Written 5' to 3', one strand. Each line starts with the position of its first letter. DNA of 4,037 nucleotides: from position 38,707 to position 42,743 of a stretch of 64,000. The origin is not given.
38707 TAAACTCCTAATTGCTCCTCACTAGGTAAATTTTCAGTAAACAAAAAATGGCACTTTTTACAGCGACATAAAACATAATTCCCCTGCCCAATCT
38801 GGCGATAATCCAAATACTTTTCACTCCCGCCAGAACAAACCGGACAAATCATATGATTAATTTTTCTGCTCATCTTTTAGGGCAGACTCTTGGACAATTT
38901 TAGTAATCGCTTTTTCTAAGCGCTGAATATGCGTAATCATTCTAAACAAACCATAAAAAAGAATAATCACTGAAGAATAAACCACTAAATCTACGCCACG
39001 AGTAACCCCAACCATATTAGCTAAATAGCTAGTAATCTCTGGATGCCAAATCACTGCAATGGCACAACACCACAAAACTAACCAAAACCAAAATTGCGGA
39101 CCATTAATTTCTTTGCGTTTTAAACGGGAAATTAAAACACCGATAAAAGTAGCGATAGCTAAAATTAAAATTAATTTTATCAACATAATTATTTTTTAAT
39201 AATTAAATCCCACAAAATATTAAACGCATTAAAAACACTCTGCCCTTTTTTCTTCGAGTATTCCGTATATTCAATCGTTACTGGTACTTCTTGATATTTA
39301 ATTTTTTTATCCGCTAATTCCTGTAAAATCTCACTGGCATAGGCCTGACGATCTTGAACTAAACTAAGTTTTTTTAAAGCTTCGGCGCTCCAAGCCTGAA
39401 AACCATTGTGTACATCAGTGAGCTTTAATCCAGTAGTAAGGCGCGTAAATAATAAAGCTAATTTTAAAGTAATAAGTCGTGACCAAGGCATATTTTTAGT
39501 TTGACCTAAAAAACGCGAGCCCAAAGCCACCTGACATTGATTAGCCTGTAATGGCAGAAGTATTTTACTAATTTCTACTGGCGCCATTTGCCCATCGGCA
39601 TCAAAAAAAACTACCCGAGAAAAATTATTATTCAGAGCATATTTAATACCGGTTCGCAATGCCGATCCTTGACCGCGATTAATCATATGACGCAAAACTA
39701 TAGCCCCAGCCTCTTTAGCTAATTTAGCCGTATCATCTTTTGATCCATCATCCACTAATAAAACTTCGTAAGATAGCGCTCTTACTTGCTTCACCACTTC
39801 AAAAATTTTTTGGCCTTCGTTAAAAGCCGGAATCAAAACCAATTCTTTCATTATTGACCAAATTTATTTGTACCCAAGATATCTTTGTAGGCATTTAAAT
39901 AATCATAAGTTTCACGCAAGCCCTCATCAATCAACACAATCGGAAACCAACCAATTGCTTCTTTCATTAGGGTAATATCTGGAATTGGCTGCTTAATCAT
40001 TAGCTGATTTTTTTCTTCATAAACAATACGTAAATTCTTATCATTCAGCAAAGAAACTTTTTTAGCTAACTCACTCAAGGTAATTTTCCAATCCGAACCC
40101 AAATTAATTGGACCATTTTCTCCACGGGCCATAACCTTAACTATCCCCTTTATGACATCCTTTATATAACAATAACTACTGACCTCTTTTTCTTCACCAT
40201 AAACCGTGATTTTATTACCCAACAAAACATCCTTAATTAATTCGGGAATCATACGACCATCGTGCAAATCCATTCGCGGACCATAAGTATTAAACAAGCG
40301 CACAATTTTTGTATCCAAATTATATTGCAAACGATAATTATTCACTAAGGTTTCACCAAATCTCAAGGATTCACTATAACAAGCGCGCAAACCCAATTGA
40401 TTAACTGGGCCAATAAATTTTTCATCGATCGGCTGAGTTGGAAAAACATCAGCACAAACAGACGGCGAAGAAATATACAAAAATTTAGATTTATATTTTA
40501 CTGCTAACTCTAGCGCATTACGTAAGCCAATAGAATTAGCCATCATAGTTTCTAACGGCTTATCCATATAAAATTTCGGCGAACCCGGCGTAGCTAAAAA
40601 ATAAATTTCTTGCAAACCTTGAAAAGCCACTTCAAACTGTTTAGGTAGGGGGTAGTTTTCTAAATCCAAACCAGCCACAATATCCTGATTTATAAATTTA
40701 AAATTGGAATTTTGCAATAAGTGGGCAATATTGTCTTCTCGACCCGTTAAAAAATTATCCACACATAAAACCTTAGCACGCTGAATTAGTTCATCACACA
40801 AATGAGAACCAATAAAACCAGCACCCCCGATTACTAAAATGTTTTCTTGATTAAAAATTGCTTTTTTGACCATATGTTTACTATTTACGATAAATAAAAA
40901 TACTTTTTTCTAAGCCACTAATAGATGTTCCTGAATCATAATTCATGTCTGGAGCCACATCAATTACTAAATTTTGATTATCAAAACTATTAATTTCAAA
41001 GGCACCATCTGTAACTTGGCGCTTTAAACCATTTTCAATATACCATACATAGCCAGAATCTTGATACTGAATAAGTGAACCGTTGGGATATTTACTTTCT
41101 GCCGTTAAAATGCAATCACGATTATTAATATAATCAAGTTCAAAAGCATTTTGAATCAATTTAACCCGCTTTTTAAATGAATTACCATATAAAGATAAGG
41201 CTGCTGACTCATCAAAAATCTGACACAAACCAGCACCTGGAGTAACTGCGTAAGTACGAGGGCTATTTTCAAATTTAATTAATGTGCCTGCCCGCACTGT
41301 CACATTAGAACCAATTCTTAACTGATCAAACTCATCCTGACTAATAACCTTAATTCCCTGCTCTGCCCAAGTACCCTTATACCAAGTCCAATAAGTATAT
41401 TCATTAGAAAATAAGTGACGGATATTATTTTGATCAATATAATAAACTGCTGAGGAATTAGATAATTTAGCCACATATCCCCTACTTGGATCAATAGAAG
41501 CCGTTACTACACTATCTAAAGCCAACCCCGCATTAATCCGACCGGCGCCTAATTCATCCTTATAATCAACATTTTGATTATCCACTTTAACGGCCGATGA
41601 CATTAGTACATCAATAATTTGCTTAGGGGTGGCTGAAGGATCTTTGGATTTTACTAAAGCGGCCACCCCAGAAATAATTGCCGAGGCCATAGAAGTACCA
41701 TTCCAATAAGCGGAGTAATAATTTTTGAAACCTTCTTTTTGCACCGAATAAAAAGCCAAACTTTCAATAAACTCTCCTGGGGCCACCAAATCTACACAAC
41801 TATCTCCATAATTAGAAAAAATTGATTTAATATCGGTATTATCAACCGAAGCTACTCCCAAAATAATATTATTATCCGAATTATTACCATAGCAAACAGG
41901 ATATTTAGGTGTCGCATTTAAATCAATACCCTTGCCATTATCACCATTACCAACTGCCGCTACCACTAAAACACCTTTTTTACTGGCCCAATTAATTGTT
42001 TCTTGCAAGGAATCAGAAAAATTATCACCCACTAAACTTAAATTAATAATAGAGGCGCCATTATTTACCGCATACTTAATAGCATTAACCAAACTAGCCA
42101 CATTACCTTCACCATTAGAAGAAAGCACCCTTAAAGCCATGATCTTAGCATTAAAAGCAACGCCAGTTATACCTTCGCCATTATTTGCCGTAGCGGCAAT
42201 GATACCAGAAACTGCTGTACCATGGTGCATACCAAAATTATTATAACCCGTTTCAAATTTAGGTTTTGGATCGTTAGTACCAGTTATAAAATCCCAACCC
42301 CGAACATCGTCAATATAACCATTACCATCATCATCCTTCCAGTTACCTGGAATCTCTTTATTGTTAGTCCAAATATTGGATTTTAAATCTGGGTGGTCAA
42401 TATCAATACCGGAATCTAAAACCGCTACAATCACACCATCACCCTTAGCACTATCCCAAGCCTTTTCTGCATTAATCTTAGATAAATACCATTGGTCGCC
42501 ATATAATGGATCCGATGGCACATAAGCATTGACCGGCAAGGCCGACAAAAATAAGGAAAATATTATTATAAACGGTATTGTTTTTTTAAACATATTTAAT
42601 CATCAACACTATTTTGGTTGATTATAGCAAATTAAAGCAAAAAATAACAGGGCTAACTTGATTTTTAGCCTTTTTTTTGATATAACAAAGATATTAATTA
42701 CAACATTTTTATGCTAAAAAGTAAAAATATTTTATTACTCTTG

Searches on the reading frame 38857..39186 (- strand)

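Call 8: search_protein_families(library=pfam, proteins=[window:38857-39186:-], max_evalue=0.01)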
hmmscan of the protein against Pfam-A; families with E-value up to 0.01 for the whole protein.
window:38857-39186:- (109 aa): 1 family
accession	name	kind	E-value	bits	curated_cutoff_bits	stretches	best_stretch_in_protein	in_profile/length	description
PF10066.14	DUF2304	-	7e-24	84.6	25.5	1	3-106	2-105/106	Uncharacterized conserved protein (DUF2304)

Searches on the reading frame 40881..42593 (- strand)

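Call 8: search_protein_families(library=pfam, proteins=[window:40881-42593:-], max_evalue=0.01)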
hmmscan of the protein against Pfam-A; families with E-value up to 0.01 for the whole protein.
window:40881-42593:- (570 aa): 1 family
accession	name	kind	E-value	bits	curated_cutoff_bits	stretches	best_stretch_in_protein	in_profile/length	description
PF00082.27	Peptidase_S8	-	1.1e-53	182.9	21.8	1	51-344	1-283/288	Subtilase family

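Call 54: search_protein_families(library=ncbifam, proteins=[window:40881-42593:-], max_evalue=0.01)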
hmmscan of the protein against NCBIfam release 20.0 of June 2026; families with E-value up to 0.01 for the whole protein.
window:40881-42593:- (570 aa): 7 families
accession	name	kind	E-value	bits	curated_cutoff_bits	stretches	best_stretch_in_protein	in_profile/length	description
TIGR03921.1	T7SS_mycosin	equivalog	2e-53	181.8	278.75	2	123-363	51-289/353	type VII secretion-associated serine protease mycosin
NF033595.1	denti_PrtP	equivalog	5.3e-24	84.8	300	2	183-368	342-511/606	dentilisin complex serine proteinase subunit PrtP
NF049966.1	QH_SP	equivalog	2.5e-14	53.1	165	1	122-214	40-122/219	subtilisin-like serine protease QhpE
TIGR03895.1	protease_PatA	subfamily_domain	6.6e-13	48.3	421.05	1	124-365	1-231/606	PatA/PatG family cyanobactin maturation protease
NF040553.1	SGO_0316_fam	subfamily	2.6e-09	35.4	1400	1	39-217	272-464/1486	SGO_0316/SGO_0317 family LPXTG-anchored serine peptidase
NF051851.1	AtpSerPepEprS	equivalog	1.3e-07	30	1700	1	31-152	45-145/988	autotransporter serine peptidase EprS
NF042956.1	IteS_antiphage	equivalog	0.00032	19.1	900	1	122-218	291-395/747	S8 family anti-phage peptidase IteS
